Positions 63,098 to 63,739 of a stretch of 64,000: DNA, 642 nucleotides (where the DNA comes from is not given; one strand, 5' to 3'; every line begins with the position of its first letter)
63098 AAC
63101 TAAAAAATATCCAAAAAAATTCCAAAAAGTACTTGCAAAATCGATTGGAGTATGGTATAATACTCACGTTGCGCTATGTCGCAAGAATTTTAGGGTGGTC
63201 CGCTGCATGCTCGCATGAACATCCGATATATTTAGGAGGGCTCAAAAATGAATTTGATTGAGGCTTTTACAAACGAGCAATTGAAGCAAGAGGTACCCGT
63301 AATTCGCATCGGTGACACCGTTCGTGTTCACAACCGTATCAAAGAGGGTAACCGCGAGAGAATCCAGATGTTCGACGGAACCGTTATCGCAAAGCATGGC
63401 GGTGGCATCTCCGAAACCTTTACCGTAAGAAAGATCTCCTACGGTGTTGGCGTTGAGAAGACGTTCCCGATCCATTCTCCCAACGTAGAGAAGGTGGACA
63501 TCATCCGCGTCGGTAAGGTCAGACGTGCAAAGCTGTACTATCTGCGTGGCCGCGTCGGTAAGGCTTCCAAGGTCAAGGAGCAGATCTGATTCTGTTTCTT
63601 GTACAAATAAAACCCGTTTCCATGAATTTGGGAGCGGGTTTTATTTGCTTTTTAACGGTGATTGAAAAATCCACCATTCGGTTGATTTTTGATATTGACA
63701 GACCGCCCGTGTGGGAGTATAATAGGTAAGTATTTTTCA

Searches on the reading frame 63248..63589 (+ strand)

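Call 48: search_protein_families(library=pfam, proteins=[window:63248-63589:+], max_evalue=0.001)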
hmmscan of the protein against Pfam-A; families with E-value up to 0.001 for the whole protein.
window:63248-63589:+ (113 aa): 1 family
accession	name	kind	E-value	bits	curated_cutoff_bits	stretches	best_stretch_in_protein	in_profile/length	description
PF01245.26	Ribosomal_L19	-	3.4e-49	165.9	22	1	2-112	1-111/111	Ribosomal protein L19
